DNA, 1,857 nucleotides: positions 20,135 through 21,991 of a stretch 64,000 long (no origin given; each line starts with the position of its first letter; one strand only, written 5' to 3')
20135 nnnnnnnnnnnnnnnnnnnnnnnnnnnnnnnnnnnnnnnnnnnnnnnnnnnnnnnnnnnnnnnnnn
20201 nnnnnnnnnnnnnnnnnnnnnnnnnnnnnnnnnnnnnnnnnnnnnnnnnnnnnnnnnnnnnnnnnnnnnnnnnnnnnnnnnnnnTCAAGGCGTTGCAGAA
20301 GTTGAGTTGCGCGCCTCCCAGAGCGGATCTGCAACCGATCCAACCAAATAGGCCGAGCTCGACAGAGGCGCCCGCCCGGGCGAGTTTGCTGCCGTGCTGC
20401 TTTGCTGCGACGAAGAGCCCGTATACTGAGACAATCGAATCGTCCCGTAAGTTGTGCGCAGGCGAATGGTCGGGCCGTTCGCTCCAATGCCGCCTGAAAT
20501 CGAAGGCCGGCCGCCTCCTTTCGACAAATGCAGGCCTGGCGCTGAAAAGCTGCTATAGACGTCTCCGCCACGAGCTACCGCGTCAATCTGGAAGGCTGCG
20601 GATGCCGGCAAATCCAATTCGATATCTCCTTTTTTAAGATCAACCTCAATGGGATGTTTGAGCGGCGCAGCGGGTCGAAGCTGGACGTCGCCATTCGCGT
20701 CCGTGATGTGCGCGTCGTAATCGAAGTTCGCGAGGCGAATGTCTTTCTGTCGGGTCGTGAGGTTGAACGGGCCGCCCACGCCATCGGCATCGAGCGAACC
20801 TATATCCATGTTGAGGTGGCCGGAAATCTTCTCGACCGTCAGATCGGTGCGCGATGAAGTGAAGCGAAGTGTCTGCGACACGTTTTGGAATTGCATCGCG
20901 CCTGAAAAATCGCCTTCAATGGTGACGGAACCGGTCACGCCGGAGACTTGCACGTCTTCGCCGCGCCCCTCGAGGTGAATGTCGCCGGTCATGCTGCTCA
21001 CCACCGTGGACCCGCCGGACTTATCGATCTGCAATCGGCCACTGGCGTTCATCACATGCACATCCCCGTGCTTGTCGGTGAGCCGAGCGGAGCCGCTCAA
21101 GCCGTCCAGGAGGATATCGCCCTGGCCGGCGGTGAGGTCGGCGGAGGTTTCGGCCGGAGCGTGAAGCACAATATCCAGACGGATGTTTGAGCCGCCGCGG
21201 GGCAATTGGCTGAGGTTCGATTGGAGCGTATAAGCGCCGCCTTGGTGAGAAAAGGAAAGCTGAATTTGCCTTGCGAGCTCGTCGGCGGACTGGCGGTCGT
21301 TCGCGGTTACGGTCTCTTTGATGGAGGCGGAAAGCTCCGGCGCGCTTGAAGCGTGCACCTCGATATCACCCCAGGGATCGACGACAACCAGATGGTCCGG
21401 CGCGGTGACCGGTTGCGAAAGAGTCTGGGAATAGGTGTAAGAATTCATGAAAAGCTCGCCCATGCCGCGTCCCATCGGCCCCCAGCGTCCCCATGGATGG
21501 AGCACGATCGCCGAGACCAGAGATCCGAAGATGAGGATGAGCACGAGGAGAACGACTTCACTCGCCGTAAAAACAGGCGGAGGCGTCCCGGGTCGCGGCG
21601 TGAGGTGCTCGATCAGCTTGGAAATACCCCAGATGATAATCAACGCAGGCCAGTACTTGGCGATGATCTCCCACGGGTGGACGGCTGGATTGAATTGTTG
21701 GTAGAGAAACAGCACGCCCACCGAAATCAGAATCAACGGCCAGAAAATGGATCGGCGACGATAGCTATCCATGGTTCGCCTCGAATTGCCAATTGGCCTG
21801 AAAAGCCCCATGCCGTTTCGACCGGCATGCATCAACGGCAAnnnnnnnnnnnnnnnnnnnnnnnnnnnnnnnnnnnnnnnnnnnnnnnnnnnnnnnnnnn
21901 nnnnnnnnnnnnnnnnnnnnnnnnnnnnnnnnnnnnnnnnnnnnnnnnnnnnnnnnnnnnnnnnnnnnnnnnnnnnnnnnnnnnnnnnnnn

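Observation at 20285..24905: ECF sigma / anti-sigma operon carrying a zinc-ribbon membrane protein, a Gly-zipper mini-protein, three tandem PspB-like paralogs and a toast-rack (DUF4097) protein: an expanded Psp/Lia-like envelope-stress module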

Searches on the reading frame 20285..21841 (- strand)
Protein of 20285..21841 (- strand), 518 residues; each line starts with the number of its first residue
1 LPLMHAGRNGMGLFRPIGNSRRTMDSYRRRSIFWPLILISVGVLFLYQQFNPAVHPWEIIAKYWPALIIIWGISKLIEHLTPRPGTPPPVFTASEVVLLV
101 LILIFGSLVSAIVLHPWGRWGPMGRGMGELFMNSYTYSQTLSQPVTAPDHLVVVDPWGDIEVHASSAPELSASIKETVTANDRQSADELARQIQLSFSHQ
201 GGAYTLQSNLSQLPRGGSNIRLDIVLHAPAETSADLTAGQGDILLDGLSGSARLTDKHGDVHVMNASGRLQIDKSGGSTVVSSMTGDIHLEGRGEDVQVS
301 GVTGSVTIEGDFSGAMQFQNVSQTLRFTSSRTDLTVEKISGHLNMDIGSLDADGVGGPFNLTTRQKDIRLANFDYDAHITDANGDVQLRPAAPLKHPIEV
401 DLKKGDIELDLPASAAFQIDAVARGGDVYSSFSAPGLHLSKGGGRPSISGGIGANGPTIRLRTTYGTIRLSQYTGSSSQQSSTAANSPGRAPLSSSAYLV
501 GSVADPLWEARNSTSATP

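Call 3: search_protein_families(library=pfam, proteins=[window:20285-21841:-], max_evalue=1)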
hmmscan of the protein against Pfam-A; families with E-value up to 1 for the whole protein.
window:20285-21841:- (518 aa): 5 families
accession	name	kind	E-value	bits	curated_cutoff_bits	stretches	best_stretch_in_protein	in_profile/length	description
PF13349.12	DUF4097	-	3.6e-14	53.2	22.9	2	285-470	86-246/247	Toastrack DUF4097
PF18917.5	LiaI-LiaF-like_TM1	-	7.6e-10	39.2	27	1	32-76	1-42/42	LiaI-LiaF-like transmembrane region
PF22570.1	LiaF-TM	-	9e-09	36.5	27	1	33-121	1-79/98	LiaF transmembrane domain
PF04213.18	HtaA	-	0.013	16.5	24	1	303-389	52-134/164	Htaa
PF06097.16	DUF945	-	0.018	14.6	26.8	1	270-386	155-259/460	Bacterial protein of unknown function (DUF945)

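Call 4: search_protein_families(library=ncbifam, proteins=[window:20285-21841:-], max_evalue=1)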
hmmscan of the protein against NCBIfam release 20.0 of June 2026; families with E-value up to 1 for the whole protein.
window:20285-21841:- (518 aa): 1 family
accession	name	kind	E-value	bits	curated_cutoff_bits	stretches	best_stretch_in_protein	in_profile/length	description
NF049997.1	LiaG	equivalog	1.5e-08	34.2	285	1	331-469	158-285/286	LiaG family protein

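Call 47: search_protein_families(library=padloc, proteins=[window:20285-21841:-], max_evalue=0.01)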
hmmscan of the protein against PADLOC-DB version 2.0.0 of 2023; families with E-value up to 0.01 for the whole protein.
window:20285-21841:- (518 aa): 0 families

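Call 49: search_solved_structures(query=window:20285-21841:-, max_evalue=1)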
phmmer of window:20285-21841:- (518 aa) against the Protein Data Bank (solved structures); distinct sequences matched with E-value up to 1: 0.

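Call 54: find_homologous_proteins(query=window:20285-21772:-, max_evalue=0.001)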
Query window:20285-21772:- (495 aa): 444 proteins with E <= 0.001 among 8000 candidates; the best 120 are listed.
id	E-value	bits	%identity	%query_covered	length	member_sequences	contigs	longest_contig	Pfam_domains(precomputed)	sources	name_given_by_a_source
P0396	0.0e+0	1103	100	100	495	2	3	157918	PF22570.2,PF13349.13,PF18917.6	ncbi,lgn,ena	-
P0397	3.0e-159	549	53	95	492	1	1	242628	PF22570.2,PF13349.13,PF18917.6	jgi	jgi:DUF4097 and DUF4098 domain-containing protein YvlB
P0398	2.0e-157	543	53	93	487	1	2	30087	PF22570.2,PF13349.13,PF18917.6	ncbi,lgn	-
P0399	1.4e-156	540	53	93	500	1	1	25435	PF22570.2,PF13349.13,PF18917.6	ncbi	-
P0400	4.9e-155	535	52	90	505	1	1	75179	PF22570.2,PF13349.13,PF18917.6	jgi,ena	jgi:DUF4097 and DUF4098 domain-containing protein YvlB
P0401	5.7e-155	535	53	91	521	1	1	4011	PF22570.2,PF13349.13,PF18917.6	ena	-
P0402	3.9e-154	532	52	90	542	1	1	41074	PF22570.2,PF13349.13,PF18917.6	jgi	jgi:hypothetical protein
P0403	1.1e-153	530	51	91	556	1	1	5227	PF22570.2,PF13349.13,PF18917.6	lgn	-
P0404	2.1e-153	529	53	90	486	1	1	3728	PF22570.2,PF13349.13,PF18917.6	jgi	jgi:DUF4097 and DUF4098 domain-containing protein YvlB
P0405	3.1e-153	529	54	90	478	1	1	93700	PF22570.2,PF13349.13,PF18917.6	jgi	jgi:DUF4097 and DUF4098 domain-containing protein YvlB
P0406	4.8e-153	528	51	90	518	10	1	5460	PF22570.2,PF13349.13,PF18917.6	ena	-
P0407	5.0e-153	528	52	90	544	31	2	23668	PF22570.2,PF13349.13,PF18917.6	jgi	jgi:hypothetical protein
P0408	1.9e-152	526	51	90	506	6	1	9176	PF22570.2,PF13349.13,PF18917.6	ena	-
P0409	2.2e-152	526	53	91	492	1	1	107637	PF22570.2,PF13349.13,PF18917.6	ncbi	-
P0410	5.6e-152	525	52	90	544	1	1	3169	PF22570.2,PF13349.13,PF18917.6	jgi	jgi:DUF4097 and DUF4098 domain-containing protein YvlB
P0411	8.2e-152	524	51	94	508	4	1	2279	PF22570.2,PF13349.13,PF18917.6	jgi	jgi:hypothetical protein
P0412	9.5e-152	524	52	90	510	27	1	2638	PF22570.2,PF13349.13,PF18917.6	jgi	-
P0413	9.7e-152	524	52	90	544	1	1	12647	PF22570.2,PF13349.13,PF18917.6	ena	-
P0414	2.4e-151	523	53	92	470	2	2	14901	PF22570.2,PF13349.13,PF18917.6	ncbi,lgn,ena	-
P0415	2.7e-151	523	49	95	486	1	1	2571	PF22570.2,PF13349.13,PF18917.6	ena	-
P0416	3.8e-151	522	52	90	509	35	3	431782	PF22570.2,PF13349.13,PF18917.6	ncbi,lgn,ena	-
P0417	5.2e-151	522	52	90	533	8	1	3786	PF22570.2,PF13349.13,PF18917.6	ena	-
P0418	9.4e-151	521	52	90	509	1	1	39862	PF22570.2,PF13349.13,PF18917.6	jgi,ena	-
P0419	1.1e-150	520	51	93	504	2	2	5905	PF22570.2,PF13349.13,PF18917.6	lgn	-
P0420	1.3e-150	520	52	90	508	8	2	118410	PF22570.2,PF13349.13,PF18917.6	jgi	jgi:hypothetical protein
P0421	1.4e-150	520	52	90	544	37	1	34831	PF22570.2,PF13349.13,PF18917.6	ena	-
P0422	1.6e-150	520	52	90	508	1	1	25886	PF22570.2,PF13349.13,PF18917.6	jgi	jgi:DUF4097 and DUF4098 domain-containing protein YvlB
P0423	1.6e-150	520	53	90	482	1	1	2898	PF22570.2,PF13349.13,PF18917.6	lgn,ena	-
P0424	2.5e-150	519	51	90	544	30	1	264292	PF22570.2,PF13349.13,PF18917.6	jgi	jgi:DUF4097 and DUF4098 domain-containing protein YvlB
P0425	2.9e-150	519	52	90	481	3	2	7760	PF22570.2,PF13349.13,PF18917.6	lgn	-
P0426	4.6e-150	518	52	90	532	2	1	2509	PF22570.2,PF13349.13,PF18917.6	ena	-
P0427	4.7e-150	518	52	90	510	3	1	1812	PF22570.2,PF13349.13,PF18917.6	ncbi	-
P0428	6.0e-150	518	50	94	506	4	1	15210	PF22570.2,PF13349.13,PF18917.6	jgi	jgi:DUF4097 and DUF4098 domain-containing protein YvlB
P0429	8.5e-150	518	52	90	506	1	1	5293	PF22570.2,PF13349.13,PF18917.6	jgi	jgi:DUF4097 and DUF4098 domain-containing protein YvlB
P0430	1.1e-149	517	52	93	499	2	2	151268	PF22570.2,PF13349.13,PF18917.6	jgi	jgi:DUF4097 and DUF4098 domain-containing protein YvlB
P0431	1.1e-149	517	51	90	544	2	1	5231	PF22570.2,PF13349.13,PF18917.6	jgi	jgi:DUF4097 and DUF4098 domain-containing protein YvlB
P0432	1.4e-149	517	51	90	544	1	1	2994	PF22570.2,PF13349.13,PF18917.6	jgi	jgi:hypothetical protein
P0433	1.6e-149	517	51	93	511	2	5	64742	PF13349.13,PF18917.6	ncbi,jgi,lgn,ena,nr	ncbi:MAG TPA: DUF4097 family beta strand repeat-containing protein [Terriglobia bacterium]|nr:DUF409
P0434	1.6e-149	517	52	90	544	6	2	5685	PF22570.2,PF13349.13,PF18917.6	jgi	jgi:hypothetical protein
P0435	2.9e-149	516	52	90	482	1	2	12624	PF22570.2,PF13349.13,PF18917.6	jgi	jgi:hypothetical protein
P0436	3.7e-149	515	49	94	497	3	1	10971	PF22570.2,PF13349.13,PF18917.6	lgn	-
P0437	3.8e-149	515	53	90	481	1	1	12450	PF22570.2,PF13349.13,PF18917.6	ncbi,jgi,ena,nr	ncbi:MAG TPA: DUF4097 family beta strand repeat-containing protein [Terriglobia bacterium]|nr:DUF409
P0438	7.5e-149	514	51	90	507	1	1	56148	PF22570.2,PF13349.13,PF18917.6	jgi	jgi:hypothetical protein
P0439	8.1e-149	514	52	90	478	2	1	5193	PF22570.2,PF13349.13,PF18917.6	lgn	-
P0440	9.3e-149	514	53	90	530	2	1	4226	PF22570.2,PF13349.13,PF18917.6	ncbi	-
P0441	1.0e-148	514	51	90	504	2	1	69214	PF22570.2,PF13349.13,PF18917.6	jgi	jgi:hypothetical protein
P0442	1.3e-148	514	51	93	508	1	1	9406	PF22570.2,PF13349.13,PF18917.6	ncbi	ncbi:MAG: DUF4097 family beta strand repeat-containing protein [Terriglobia bacterium]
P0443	1.7e-148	513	52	90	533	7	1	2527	PF22570.2,PF13349.13,PF18917.6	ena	-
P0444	1.7e-148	513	51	90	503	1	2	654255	PF22570.2,PF13349.13,PF18917.6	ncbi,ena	-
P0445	2.2e-148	513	51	90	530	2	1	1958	PF22570.2,PF13349.13,PF18917.6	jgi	-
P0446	5.3e-148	512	51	90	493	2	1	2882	PF22570.2,PF13349.13,PF18917.6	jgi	-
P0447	6.0e-148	511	52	90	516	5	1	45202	PF22570.2,PF13349.13,PF18917.6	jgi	jgi:DUF4097 and DUF4098 domain-containing protein YvlB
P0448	1.3e-147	510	51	92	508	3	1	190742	PF22570.2,PF13349.13,PF18917.6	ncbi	-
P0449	1.5e-147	510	52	90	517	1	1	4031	PF22570.2,PF13349.13,PF18917.6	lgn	-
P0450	1.9e-147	510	51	90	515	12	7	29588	PF22570.2,PF13349.13,PF18917.6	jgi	jgi:DUF4097 and DUF4098 domain-containing protein YvlB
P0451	2.2e-147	510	52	91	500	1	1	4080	PF22570.2,PF13349.13,PF18917.6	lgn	-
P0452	3.1e-147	509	51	90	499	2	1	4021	PF22570.2,PF13349.13,PF18917.6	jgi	jgi:DUF4097 and DUF4098 domain-containing protein YvlB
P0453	3.4e-147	509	53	90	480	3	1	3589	PF22570.2,PF13349.13,PF18917.6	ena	-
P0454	4.4e-147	509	50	93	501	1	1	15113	PF22570.2,PF13349.13,PF18917.6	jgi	jgi:DUF4097 and DUF4098 domain-containing protein YvlB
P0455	4.5e-147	509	50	90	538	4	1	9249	PF22570.2,PF13349.13,PF18917.6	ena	-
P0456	4.6e-147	509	51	90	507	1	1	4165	PF22570.2,PF13349.13,PF18917.6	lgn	-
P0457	4.8e-147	508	51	90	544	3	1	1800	PF22570.2,PF13349.13,PF18917.6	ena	-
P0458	5.7e-147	508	52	90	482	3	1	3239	PF22570.2,PF13349.13,PF18917.6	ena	-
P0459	5.8e-147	508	51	90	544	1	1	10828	PF22570.2,PF13349.13,PF18917.6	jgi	jgi:DUF4097 and DUF4098 domain-containing protein YvlB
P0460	7.3e-147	508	51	90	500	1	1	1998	PF22570.2,PF13349.13,PF18917.6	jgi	jgi:DUF4097 and DUF4098 domain-containing protein YvlB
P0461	1.3e-146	507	50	90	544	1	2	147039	PF22570.2,PF13349.13,PF18917.6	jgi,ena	jgi:DUF4097 and DUF4098 domain-containing protein YvlB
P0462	2.5e-146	506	52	90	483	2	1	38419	PF22570.2,PF13349.13,PF18917.6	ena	-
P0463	3.2e-146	506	51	90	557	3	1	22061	PF22570.2,PF13349.13,PF18917.6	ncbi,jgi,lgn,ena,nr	ncbi:MAG TPA: DUF4097 family beta strand repeat-containing protein [Terriglobia bacterium]|nr:DUF409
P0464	5.3e-146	505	49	90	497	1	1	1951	PF22570.2,PF13349.13,PF18917.6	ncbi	-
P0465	5.5e-146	505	52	93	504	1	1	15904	PF22570.2,PF13349.13,PF18917.6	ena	-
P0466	9.6e-146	504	51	90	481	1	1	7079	PF22570.2,PF13349.13,PF18917.6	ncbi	-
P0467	9.7e-146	504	51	90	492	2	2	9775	PF22570.2,PF13349.13,PF18917.6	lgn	-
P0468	9.8e-146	504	53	90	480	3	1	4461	PF22570.2,PF13349.13,PF18917.6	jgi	-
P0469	1.3e-145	504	45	98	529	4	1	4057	PF22570.2,PF13349.13,PF18917.6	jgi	jgi:DUF4097 and DUF4098 domain-containing protein YvlB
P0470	1.9e-145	503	51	90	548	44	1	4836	PF22570.2,PF13349.13,PF18917.6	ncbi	-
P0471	2.5e-145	503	51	90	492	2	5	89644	PF22570.2,PF13349.13,PF18917.6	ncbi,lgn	-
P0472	2.8e-145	503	50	94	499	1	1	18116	PF22570.2,PF13349.13,PF18917.6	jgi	jgi:Toastrack DUF4097/LiaI-LiaF-like transmembrane region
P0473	3.5e-145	502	50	94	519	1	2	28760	PF22570.2,PF13349.13,PF18917.6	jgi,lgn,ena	-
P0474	3.8e-145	502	49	90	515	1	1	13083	PF22570.2,PF13349.13,PF18917.6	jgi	jgi:DUF4097 and DUF4098 domain-containing protein YvlB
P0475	9.6e-145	501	50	91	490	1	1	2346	PF22570.2,PF13349.13,PF18917.6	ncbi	-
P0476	1.4e-144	500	50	90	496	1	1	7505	PF22570.2,PF13349.13,PF18917.6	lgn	-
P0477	1.4e-144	500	51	94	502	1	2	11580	PF22570.2,PF13349.13,PF18917.6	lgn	-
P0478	1.5e-144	500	50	90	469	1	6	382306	PF22570.2,PF13349.13,PF18917.6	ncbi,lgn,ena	-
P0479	1.8e-144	500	50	91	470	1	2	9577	PF22570.2,PF13349.13,PF18917.6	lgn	-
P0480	3.0e-144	499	50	90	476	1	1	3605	PF22570.2,PF13349.13,PF18917.6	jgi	jgi:hypothetical protein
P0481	3.3e-144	499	52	90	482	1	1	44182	PF22570.2,PF13349.13,PF18917.6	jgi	jgi:DUF4097 and DUF4098 domain-containing protein YvlB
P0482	4.7e-144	499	50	90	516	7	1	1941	PF22570.2,PF13349.13,PF18917.6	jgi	-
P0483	4.7e-144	499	50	90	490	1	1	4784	PF22570.2,PF13349.13,PF18917.6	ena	-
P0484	5.1e-144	499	50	95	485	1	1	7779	PF22570.2,PF13349.13,PF18917.6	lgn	-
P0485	5.5e-144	498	51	90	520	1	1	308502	PF22570.2,PF13349.13,PF18917.6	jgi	jgi:DUF4097 and DUF4098 domain-containing protein YvlB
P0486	6.3e-144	498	51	90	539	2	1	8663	PF22570.2,PF13349.13,PF18917.6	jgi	jgi:DUF4097 and DUF4098 domain-containing protein YvlB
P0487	7.2e-144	498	51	90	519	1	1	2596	PF22570.2,PF13349.13,PF18917.6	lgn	-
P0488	9.1e-144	498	49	91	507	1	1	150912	PF22570.2,PF13349.13,PF18917.6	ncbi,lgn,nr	ncbi:MAG TPA: DUF4097 family beta strand repeat-containing protein [Terriglobia bacterium]|nr:DUF409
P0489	1.1e-143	497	50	90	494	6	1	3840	PF22570.2,PF13349.13,PF18917.6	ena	-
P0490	1.1e-143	497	50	90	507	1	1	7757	PF22570.2,PF13349.13,PF18917.6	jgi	jgi:Toastrack DUF4097/LiaI-LiaF-like transmembrane region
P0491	1.1e-143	497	50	90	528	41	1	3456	PF22570.2,PF13349.13,PF18917.6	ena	-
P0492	1.4e-143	497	52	90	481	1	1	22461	PF22570.2,PF13349.13,PF18917.6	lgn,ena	-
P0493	2.4e-143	496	50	91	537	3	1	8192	PF22570.2,PF13349.13,PF18917.6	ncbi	-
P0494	3.0e-143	496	49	90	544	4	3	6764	PF22570.2,PF13349.13,PF18917.6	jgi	-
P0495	3.5e-143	496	50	96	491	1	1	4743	PF22570.2,PF13349.13,PF18917.6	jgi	jgi:Toastrack DUF4097/LiaI-LiaF-like transmembrane region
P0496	5.7e-143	495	49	90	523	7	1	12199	PF22570.2,PF13349.13,PF18917.6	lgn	-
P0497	5.9e-143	495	51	90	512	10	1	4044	PF22570.2,PF13349.13,PF18917.6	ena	-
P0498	6.4e-143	495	50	94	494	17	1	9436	PF22570.2,PF13349.13,PF18917.6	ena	-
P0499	1.0e-142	494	54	90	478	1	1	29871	PF22570.2,PF13349.13,PF18917.6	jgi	jgi:DUF4097 and DUF4098 domain-containing protein YvlB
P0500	1.3e-142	494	47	93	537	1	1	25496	PF22570.2,PF13349.13,PF18917.6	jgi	-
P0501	1.5e-142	494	52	90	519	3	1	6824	PF22570.2,PF13349.13,PF18917.6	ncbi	-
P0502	1.6e-142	494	51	90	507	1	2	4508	PF22570.2,PF13349.13,PF18917.6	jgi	jgi:DUF4097 and DUF4098 domain-containing protein YvlB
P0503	1.8e-142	493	50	90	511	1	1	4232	PF22570.2,PF13349.13,PF18917.6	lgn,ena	-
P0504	1.9e-142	493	50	90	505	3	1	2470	PF22570.2,PF13349.13,PF18917.6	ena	-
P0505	2.2e-142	493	50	90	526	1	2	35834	PF22570.2,PF13349.13,PF18917.6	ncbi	-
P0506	3.0e-142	493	53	90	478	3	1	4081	PF22570.2,PF13349.13,PF18917.6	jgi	jgi:DUF4097 and DUF4098 domain-containing protein YvlB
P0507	3.1e-142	493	49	93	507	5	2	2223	PF22570.2,PF13349.13,PF18917.6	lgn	-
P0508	3.6e-142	492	51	90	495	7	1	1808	PF22570.2,PF13349.13,PF18917.6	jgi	-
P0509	3.9e-142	492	51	90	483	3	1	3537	PF22570.2,PF13349.13,PF18917.6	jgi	jgi:DUF4097 and DUF4098 domain-containing protein YvlB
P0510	5.3e-142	492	51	90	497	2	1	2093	PF22570.2,PF13349.13,PF18917.6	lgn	-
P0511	6.8e-142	492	49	91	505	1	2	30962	PF22570.2,PF13349.13,PF18917.6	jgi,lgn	jgi:DUF4097 and DUF4098 domain-containing protein YvlB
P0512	7.9e-142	491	49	94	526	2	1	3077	PF22570.2,PF13349.13,PF18917.6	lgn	-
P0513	1.1e-141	491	50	90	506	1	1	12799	PF22570.2,PF13349.13,PF18917.6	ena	-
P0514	1.5e-141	490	49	90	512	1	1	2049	PF22570.2,PF13349.13,PF18917.6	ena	-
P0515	1.6e-141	490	49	90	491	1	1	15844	PF22570.2,PF13349.13,PF18917.6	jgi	jgi:DUF4097 and DUF4098 domain-containing protein YvlB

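Call 69: predict_structure(alignment_id=A6)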
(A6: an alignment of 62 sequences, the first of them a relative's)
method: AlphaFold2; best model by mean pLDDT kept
length: 495 residues; sequences in the alignment: 62
mean_pLDDT: 87.0   pTM: 0.75
mean pLDDT of the five models: 87.0, 86.4, 86.2, 85.9, 85.2
residues with pLDDT >= 90: 332; 70-90: 92; 50-70: 26; < 50: 45
segments of 3 or more residues with pLDDT < 50: 1-4, 455-494
pLDDT, mean of each block of 10 residues (from residue 1): 54 86 86 81 82 75 73 83 79 61 73 97 91 96 97 96 97 95 96 93 98 97 98 97 98 97 98 98 98 98 98 97 97 98 98 98 97 98 97 97 97 96 97 97 97 50 41 36 37 39
secondary structure, 60 per line:
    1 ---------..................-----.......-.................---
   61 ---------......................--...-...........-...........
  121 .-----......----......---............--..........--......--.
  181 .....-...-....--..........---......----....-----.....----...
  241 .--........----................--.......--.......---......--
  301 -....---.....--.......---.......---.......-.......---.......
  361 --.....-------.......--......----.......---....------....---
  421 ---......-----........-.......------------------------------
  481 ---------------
elements in order: H10-27 H33-39 H41-57 H70-91 H98-108 E110-121 E127-132 E137-142 E146-157 H160-169 E172-177 E180-185 H191-194 E197-206 E210-215 E220-223 E229-233 E238-241 E244-251 E256-271 E274-280 E283-289 E293-298 E302-305 E309-313 E316-322 E326-332 E336-342 E344-350 E354-360 E363-367 E375-381 E384-389 E394-400 E404-407 E414-417 E424-429 E435-442 E444-450

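Call 73: fold_search(model_id=the predicted structure, library=pdb)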
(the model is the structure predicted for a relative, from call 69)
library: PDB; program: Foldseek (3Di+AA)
matches with E <= 10: 62; with E <= 0.001: 6
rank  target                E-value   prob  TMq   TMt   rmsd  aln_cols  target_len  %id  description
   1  4qrk                  4.0e-07  1.00  0.17  0.36  17.7       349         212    8  Crystal structure of a putative cell adhesion protein (CLOSPO_03726) from Clostridium sporogenes ATCC 15579 at 1.95 A re (released 2014-07-23)
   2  3pet_A                4.9e-05  1.00  0.18  0.33  13.1       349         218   11  Crystal structure of a putative adhesin (BF0245) from Bacteroides fragilis NCTC 9343 at 2.07 A resolution (released 2011-02-09)
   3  3ljy_B                1.7e-04  1.00  0.19  0.36  13.5       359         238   11  Crystal structure of putative adhesin (YP_001304413.1) from Parabacteroides distasonis ATCC 8503 at 2.41 A resolution (released 2010-03-02)
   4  4opw_A                3.7e-04  0.99  0.15  0.27  13.0       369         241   11  Crystal structure of a putative adhesin (PARMER_02777) from Parabacteroides merdae ATCC 43184 at 1.75 A resolution (released 2014-04-02)
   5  3ljy_A                5.6e-04  1.00  0.20  0.36  11.9       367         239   10  Crystal structure of putative adhesin (YP_001304413.1) from Parabacteroides distasonis ATCC 8503 at 2.41 A resolution (released 2010-03-02)
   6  3lyc_A                6.7e-04  0.99  0.17  0.30  13.4       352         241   11  Crystal structure of Putative pectinase (YP_001304412.1) from Parabacteroides distasonis ATCC 8503 at 2.30 A resolutio (released 2010-03-16)
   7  4opw_B                1.2e-03  0.98  0.15  0.27  12.9       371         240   10  Crystal structure of a putative adhesin (PARMER_02777) from Parabacteroides merdae ATCC 43184 at 1.75 A resolution (released 2014-04-02)
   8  3jx8_A                2.3e-03  1.00  0.23  0.40   9.1       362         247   12  Crystal structure of Putative lipid binding protein (YP_001304415.1) from Parabacteroides distasonis ATCC 8503 at 2.16 (released 2009-11-10)
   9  3jx8_D                5.6e-03  1.00  0.23  0.40   9.1       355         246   11  Crystal structure of Putative lipid binding protein (YP_001304415.1) from Parabacteroides distasonis ATCC 8503 at 2.16 (released 2009-11-10)
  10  4ygu_A                6.7e-03  0.95  0.14  0.31  11.6       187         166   14  Crystal structure of a putative adhesin (BACEGG_01763) from Bacteroides eggerthii DSM 20697 at 2.20 A resolution (released 2015-03-11)
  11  4ygu_B                1.2e-02  0.92  0.14  0.32  10.9       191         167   15  Crystal structure of a putative adhesin (BACEGG_01763) from Bacteroides eggerthii DSM 20697 at 2.20 A resolution (released 2015-03-11)
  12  4ygu_D                1.8e-02  0.93  0.13  0.31  13.0       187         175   11  Crystal structure of a putative adhesin (BACEGG_01763) from Bacteroides eggerthii DSM 20697 at 2.20 A resolution (released 2015-03-11)
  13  3lyc_J                1.9e-02  0.84  0.17  0.30  12.8       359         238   10  Crystal structure of Putative pectinase (YP_001304412.1) from Parabacteroides distasonis ATCC 8503 at 2.30 A resolutio (released 2010-03-16)
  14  3lyc_F                1.9e-02  0.84  0.19  0.33  12.2       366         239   11  Crystal structure of Putative pectinase (YP_001304412.1) from Parabacteroides distasonis ATCC 8503 at 2.30 A resolutio (released 2010-03-16)
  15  3lyc_L                2.3e-02  0.82  0.19  0.33  13.4       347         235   11  Crystal structure of Putative pectinase (YP_001304412.1) from Parabacteroides distasonis ATCC 8503 at 2.30 A resolutio (released 2010-03-16)
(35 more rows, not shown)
